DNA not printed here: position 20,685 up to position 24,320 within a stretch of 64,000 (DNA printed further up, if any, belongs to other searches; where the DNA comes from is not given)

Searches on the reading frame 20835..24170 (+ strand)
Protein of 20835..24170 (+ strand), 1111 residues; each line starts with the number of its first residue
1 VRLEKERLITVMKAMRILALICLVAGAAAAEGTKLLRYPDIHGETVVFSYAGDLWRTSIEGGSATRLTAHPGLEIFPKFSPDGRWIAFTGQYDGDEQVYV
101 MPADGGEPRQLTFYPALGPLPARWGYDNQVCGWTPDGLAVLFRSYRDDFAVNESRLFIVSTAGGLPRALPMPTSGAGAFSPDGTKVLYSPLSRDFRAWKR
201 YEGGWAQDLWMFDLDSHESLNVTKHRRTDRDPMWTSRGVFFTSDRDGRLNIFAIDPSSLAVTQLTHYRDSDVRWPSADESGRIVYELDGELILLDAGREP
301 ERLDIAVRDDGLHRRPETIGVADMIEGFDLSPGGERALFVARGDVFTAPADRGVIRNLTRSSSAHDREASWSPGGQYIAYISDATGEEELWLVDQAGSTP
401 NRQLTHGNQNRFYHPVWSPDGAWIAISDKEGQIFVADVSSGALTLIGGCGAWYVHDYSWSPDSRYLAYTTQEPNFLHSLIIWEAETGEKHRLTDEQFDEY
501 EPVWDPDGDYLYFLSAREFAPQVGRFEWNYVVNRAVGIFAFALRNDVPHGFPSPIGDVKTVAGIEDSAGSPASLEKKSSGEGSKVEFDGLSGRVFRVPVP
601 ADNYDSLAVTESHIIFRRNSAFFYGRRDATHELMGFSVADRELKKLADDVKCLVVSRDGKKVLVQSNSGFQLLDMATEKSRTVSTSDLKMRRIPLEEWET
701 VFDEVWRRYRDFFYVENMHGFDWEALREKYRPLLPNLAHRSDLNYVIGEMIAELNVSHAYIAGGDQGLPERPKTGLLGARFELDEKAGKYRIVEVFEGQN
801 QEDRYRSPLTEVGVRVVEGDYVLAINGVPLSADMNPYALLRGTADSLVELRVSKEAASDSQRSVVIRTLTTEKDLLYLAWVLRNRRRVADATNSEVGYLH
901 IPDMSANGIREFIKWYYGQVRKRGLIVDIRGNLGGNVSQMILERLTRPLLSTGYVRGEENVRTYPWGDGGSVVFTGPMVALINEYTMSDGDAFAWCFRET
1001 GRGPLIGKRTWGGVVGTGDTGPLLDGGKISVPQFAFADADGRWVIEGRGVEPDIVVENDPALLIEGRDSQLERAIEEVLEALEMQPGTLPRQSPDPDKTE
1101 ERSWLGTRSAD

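Call 10: search_protein_families(library=pfam, proteins=[window:20835-24170:+])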
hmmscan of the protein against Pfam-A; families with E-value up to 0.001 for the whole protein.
window:20835-24170:+ (1111 aa): 9 families
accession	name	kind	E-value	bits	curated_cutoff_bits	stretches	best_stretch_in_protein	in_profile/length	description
PF07676.18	PD40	-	2.9e-31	107.1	20.9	2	65-99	2-37/38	WD40-like Beta Propeller Repeat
PF03572.23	Peptidase_S41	-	3.7e-29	101.9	24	1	896-1056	2-165/165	Peptidase family S41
PF14684.11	Tricorn_C1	-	2e-23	82.5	24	1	695-752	2-59/59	Tricorn protease C1 domain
PF14685.13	PDZ_Tricorn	-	8.1e-21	74.3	25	1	775-865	1-87/88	Tricorn protease PDZ domain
PF00930.27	DPPIV_N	-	3.6e-09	36.3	22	0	48-112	19-79/354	Dipeptidyl peptidase IV (DPP IV) N-terminal region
PF25174.1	Beta-prop_THOC3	-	2.4e-08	33.8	305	0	368-440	93-160/272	THOC3 beta-propeller domain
PF24817.1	WD40_WDHD1_1st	-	9.7e-06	25.4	109.9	0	369-433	228-289/291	WDHD1 first WD40 domain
PF23414.1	Beta-prop_EML_2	-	0.0002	21.3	90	0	404-489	76-158/266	Echinoderm microtubule-associated protein second beta-propeller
PF25460.1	Beta-prop_Aladin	-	0.00036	20.2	171.1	0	403-517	104-215/340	Aladin seven-bladed propeller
